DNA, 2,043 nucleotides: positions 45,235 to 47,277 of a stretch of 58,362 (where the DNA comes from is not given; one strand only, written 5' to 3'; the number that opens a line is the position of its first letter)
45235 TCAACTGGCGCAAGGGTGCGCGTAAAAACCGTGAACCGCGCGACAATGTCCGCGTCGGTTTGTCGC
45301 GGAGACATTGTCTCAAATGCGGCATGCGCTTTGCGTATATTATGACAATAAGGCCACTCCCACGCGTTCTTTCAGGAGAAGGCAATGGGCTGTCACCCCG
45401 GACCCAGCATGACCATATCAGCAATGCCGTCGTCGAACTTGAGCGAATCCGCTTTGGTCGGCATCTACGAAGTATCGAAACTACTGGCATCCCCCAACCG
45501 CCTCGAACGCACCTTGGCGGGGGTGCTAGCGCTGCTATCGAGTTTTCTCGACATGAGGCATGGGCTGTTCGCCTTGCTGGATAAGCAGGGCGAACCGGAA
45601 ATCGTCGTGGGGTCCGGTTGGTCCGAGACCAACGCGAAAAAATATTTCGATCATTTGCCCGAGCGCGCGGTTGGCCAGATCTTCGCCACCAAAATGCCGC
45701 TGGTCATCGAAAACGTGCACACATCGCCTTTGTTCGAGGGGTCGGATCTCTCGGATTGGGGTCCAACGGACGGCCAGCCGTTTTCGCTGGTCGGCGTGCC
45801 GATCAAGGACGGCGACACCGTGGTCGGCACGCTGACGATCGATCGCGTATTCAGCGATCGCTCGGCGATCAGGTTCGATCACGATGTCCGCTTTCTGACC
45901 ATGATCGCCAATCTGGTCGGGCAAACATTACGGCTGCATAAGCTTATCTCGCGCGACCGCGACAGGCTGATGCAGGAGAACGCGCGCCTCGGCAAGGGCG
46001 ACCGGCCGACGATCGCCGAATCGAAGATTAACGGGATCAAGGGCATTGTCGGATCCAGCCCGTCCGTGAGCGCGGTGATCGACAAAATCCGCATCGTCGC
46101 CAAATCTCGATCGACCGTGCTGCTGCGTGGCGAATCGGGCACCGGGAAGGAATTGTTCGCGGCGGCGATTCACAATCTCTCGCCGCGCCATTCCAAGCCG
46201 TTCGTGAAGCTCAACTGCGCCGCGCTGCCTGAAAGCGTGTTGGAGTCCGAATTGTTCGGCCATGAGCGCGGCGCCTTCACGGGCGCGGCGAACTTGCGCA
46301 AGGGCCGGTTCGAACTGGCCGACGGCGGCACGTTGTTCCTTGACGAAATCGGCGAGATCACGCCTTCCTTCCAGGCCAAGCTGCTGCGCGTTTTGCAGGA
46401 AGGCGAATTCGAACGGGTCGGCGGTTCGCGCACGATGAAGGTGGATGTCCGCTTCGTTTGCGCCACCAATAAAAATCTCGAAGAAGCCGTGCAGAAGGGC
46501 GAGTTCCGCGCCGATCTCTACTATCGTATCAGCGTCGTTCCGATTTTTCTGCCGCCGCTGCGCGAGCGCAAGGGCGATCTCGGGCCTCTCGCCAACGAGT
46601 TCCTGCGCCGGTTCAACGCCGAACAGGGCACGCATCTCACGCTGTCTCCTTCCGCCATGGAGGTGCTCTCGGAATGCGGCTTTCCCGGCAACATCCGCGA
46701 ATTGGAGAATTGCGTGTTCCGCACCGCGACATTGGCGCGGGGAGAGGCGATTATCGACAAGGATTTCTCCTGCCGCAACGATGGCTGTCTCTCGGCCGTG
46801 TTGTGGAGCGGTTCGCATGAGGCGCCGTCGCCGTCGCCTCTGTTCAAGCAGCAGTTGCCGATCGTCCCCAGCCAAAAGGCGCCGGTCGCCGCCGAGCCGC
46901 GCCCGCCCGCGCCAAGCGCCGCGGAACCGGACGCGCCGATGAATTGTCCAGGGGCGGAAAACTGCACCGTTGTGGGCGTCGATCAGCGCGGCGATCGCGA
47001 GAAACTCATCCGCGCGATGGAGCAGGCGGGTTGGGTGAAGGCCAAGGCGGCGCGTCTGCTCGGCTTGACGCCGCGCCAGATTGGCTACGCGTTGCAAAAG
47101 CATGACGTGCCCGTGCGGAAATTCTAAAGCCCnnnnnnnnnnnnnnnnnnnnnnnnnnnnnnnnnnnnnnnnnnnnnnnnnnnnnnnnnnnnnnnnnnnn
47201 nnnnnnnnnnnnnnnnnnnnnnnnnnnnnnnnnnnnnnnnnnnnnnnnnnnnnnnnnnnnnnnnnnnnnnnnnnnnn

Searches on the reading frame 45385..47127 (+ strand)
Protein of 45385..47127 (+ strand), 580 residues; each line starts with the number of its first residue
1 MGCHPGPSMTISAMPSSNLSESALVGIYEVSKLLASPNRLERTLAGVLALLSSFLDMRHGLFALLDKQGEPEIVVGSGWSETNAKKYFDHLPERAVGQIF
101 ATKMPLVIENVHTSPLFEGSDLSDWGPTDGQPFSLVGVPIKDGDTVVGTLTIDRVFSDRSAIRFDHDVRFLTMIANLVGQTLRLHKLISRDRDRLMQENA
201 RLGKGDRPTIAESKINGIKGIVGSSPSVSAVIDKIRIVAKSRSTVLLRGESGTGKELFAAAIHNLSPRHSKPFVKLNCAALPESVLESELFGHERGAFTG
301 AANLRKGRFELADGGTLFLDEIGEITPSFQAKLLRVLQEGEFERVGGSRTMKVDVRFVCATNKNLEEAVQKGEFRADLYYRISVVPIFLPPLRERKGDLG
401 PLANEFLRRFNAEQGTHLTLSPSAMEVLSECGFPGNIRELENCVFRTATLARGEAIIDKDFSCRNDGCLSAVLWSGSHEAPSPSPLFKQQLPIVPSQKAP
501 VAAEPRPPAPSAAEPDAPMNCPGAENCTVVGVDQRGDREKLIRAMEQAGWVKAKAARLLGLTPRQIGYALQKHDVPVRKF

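Call 47: search_protein_families(library=ncbifam, proteins=[window:45385-47127:+], max_evalue=0.00001)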
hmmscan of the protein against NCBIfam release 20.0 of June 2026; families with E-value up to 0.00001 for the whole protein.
window:45385-47127:+ (580 aa): 26 families (the best 25 are shown)
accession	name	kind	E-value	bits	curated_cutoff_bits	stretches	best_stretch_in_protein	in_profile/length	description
TIGR01817.1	nifA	equivalog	1.1e-217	724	528.85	1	22-580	2-534/534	nif-specific transcriptional activator NifA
NF003451.0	PRK05022.1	equivalog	4.2e-103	345.8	476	1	136-455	116-427/512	nitric oxide reductase transcriptional regulator NorR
NF038308.1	RNA_repair_RtcR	equivalog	8.4e-100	335.1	650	1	185-566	150-504/530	RNA repair transcriptional activator RtcR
NF008469.0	PRK11361.1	equivalog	8.2e-94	314.9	714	1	217-462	141-387/461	acetoacetate metabolism transcriptional regulator AtoC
TIGR01818.1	ntrC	equivalog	1.5e-91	307.5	558.6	1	212-460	127-376/463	nitrogen regulation protein NR(I)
TIGR02915.1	PEP_resp_reg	equivalog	1.3e-90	304.5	502.6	1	210-463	130-384/445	PEP-CTERM-box response regulator transcription factor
TIGR02974.1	phageshock_pspF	equivalog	5.6e-86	288.8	443.55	1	221-573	1-336/336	phage shock protein operon transcriptional activator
NF041552.1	TF_PrdR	equivalog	8.6e-86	288.5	795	1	214-457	262-506/577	sigma-54 dependent transcriptional regulator PrdR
NF011958.0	PRK15429.1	equivalog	1e-84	285.5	830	1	134-455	299-616/692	formate hydrogenlyase transcriptional activator FlhA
NF007689.0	PRK10365.1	equivalog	1.2e-84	284.6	760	1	218-460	138-381/441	sigma-54-dependent response regulator transcription factor ZraR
NF050807.1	TransRegFlbDCaul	equivalog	3.9e-82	276.5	750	1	221-461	120-361/454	sigma-54-dependent transcriptional regulator FlbD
NF008085.0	PRK10820.1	equivalog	3.1e-81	273.5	576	1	197-461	183-447/520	transcriptional regulator TyrR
NF041946.1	LuxO_transreg_Vib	equivalog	3.5e-81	273.3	800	1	212-456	126-371/463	quorum-sensing sigma-54 dependent transcriptional regulator LuxO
NF041906.1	V4R_TF_MobR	exception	1.2e-78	264.9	999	1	221-452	234-466/544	phenol degradation transcriptional regulator MobR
TIGR02329.1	propionate_PrpR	equivalog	1.5e-76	258.1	499.2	1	216-449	209-448/526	propionate catabolism operon regulatory protein PrpR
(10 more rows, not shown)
